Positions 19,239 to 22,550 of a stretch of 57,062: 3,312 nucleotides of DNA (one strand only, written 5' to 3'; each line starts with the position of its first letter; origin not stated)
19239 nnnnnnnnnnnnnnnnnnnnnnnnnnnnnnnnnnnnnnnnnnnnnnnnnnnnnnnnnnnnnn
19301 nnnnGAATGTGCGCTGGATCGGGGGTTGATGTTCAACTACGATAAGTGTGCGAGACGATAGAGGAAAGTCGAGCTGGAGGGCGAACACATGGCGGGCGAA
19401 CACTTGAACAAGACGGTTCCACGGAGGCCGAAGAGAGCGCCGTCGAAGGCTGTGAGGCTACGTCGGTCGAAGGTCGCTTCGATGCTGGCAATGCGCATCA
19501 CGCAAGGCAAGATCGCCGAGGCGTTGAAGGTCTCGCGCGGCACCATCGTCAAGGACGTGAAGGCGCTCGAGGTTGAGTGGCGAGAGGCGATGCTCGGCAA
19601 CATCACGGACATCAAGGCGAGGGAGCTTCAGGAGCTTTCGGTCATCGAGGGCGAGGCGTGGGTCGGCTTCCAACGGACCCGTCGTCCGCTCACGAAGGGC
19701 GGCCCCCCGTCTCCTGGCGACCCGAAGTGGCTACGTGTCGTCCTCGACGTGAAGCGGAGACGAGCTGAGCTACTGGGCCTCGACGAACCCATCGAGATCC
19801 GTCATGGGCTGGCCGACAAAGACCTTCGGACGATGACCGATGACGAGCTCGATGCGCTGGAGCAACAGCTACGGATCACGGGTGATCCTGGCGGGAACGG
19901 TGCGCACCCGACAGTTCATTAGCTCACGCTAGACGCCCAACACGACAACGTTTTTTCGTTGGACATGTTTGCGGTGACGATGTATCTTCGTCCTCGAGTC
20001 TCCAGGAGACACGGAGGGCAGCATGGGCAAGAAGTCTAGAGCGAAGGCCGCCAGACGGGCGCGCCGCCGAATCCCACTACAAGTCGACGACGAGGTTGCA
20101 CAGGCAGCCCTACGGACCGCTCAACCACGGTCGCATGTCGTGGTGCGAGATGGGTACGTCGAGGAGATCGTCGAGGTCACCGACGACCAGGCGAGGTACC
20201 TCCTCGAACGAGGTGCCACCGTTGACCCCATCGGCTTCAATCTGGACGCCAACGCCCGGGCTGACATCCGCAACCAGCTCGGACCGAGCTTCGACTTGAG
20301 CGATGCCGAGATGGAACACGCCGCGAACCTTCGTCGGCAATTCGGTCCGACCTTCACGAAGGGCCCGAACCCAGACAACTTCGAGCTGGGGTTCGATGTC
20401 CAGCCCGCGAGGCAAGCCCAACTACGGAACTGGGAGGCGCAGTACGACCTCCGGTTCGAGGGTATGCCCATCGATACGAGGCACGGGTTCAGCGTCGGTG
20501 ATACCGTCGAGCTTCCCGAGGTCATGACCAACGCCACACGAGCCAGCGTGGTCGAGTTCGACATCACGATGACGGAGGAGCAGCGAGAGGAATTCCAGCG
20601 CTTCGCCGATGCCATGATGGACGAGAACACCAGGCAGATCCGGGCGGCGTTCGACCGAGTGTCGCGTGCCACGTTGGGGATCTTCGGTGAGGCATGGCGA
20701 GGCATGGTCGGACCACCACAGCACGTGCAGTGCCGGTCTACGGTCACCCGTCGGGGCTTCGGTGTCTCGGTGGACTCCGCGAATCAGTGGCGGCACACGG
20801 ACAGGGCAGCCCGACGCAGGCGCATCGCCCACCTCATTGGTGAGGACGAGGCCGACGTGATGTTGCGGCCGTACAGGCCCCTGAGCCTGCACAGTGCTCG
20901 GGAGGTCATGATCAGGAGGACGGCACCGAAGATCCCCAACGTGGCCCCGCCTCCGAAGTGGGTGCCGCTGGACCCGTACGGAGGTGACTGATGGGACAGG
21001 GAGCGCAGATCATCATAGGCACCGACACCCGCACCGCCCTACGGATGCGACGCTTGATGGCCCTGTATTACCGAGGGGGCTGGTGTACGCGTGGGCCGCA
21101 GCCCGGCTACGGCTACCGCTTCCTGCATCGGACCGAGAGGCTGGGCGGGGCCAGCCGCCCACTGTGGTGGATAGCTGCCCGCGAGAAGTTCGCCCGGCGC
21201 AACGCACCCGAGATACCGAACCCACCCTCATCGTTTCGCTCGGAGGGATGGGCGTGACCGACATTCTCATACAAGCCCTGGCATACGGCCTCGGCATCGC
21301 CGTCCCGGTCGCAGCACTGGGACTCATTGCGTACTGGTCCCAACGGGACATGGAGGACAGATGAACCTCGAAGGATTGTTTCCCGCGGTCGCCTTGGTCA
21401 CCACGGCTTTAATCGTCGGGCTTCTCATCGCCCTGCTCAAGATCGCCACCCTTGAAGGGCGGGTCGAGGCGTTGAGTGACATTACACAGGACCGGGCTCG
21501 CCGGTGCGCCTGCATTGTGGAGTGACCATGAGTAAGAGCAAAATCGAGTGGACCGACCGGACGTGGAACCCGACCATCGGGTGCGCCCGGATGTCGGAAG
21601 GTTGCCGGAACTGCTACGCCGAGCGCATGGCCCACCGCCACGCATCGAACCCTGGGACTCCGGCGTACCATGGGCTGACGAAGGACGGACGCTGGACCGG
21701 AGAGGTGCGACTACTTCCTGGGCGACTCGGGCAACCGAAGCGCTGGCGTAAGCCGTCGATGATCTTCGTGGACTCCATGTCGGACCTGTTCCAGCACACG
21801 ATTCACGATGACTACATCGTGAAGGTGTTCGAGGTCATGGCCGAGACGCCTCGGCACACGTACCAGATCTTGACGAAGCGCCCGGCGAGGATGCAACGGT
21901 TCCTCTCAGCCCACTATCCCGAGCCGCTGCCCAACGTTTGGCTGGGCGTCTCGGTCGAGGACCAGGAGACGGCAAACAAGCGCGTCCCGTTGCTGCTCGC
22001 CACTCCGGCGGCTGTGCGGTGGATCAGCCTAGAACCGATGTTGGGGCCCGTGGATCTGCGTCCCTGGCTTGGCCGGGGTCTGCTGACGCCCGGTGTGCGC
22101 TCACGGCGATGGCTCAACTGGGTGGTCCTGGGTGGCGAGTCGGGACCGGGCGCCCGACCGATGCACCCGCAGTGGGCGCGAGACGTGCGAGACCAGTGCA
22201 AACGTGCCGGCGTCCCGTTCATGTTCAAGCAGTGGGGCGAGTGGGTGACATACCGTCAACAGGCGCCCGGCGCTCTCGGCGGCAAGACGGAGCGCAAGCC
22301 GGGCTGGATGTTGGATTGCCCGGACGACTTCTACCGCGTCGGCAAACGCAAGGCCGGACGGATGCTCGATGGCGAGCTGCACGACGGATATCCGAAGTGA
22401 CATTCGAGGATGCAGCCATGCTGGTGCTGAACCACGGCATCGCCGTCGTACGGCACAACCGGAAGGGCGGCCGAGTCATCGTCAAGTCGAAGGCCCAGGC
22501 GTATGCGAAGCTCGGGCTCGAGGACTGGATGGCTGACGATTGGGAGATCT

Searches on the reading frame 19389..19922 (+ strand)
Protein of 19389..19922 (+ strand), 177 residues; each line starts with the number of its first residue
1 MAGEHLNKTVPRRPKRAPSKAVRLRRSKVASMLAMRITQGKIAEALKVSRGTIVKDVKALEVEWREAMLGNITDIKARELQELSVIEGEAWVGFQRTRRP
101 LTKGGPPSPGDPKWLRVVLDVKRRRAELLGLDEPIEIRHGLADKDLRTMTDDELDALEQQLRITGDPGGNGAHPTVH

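Call 98: search_protein_families(library=pfam, proteins=[window:19389-19922:+], max_evalue=0.001)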
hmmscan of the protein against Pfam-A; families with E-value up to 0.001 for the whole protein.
window:19389-19922:+ (177 aa): 1 family
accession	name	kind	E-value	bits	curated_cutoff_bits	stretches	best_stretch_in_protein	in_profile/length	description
PF08279.18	HTH_11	-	2.1e-06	27.9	25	1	26-61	2-40/55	HTH domain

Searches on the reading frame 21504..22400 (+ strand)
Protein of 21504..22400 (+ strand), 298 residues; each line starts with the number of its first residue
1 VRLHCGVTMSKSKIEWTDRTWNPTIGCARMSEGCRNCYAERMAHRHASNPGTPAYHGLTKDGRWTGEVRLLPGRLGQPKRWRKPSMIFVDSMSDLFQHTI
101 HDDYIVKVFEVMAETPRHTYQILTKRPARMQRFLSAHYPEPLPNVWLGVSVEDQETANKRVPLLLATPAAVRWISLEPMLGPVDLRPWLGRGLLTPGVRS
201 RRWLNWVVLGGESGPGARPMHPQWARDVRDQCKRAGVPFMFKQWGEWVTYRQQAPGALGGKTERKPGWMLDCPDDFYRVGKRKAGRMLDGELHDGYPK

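Call 98: search_protein_families(library=pfam, proteins=[window:21504-22400:+], max_evalue=0.001)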
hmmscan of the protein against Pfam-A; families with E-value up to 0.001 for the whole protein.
window:21504-22400:+ (298 aa): 1 family
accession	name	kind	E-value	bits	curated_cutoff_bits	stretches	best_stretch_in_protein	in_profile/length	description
PF07505.17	DUF5131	-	9e-97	323.8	28.9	1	11-297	1-243/243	Protein of unknown function (DUF5131)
